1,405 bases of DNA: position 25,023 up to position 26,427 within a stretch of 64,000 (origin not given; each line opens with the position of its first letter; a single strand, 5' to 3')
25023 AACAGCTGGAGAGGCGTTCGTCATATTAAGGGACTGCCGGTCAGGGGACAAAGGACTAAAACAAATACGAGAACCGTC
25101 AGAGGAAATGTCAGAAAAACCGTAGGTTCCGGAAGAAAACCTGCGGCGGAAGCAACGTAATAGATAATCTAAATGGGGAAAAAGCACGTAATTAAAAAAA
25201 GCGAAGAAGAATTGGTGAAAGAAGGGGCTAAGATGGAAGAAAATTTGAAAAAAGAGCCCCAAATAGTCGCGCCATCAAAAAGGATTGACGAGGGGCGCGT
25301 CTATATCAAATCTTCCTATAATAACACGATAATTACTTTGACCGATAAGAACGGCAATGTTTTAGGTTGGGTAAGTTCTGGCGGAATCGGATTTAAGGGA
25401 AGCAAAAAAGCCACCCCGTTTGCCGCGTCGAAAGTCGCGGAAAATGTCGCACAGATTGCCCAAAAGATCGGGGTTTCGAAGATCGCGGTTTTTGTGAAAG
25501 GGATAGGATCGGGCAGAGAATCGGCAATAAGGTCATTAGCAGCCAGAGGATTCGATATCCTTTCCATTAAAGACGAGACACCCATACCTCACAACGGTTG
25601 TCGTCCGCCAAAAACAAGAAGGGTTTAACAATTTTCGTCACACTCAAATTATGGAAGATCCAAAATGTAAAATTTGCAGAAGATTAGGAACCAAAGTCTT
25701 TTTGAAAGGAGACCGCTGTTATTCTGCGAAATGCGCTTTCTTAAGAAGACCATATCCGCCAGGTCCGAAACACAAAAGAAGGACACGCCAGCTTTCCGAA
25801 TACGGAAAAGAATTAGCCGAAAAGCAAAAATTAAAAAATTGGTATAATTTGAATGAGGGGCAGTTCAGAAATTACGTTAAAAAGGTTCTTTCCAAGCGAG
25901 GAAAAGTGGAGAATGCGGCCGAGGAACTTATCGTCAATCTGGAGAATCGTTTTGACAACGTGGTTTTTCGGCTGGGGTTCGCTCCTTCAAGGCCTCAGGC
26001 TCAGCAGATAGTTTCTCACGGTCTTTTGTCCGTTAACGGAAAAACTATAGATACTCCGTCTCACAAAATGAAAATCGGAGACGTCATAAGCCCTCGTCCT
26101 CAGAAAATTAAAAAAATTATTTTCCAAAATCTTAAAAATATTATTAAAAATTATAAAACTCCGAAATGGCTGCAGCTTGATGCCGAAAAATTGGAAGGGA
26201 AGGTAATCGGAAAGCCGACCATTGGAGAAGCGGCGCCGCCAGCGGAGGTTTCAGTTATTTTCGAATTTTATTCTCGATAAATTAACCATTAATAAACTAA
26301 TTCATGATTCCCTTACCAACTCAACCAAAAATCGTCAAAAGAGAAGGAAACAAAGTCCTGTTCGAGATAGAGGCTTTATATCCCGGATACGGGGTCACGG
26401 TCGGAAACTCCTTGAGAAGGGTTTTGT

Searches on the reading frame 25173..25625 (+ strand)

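Call 63: search_protein_families(library=pfam, proteins=[window:25173-25625:+], max_evalue=0.01)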
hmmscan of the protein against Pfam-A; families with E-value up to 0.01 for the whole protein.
window:25173-25625:+ (151 aa): 1 family
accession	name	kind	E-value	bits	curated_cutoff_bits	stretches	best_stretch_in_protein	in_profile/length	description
PF00411.24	Ribosomal_S11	-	3.9e-40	137.1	25.1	1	41-150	1-110/110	Ribosomal protein S11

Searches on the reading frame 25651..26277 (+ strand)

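Call 3: search_protein_families(library=pfam, proteins=[window:25651-26277:+], max_evalue=1)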
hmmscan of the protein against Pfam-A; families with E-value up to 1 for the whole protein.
window:25651-26277:+ (209 aa): 7 families
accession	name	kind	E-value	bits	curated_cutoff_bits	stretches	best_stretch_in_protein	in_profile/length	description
PF00163.24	Ribosomal_S4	-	2.8e-22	79.7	23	1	3-86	4-86/95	Ribosomal protein S4/S9 N-terminal domain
PF01479.30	S4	-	8.6e-16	57.9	22.8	1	100-146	2-48/48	S4 domain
PF10388.15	YkuI_C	-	0.0011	19.3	26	1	56-108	21-71/166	EAL-domain associated signalling protein domain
PF18662.7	HTH_56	-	0.0086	16.5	26.2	0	155-193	60-98/111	Cch helix turn helix domain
PF14829.11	GPAT_N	-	0.028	14.8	25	1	53-106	18-70/76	Glycerol-3-phosphate acyltransferase N-terminal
PF22421.1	SYY_C-terminal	-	0.098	13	27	1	105-141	25-61/83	Tyrosine--tRNA ligase SYY-like C-terminal domain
PF03095.20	PTPA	-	0.18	11.7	27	1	44-85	240-281/293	Phosphotyrosyl phosphate activator (PTPA) protein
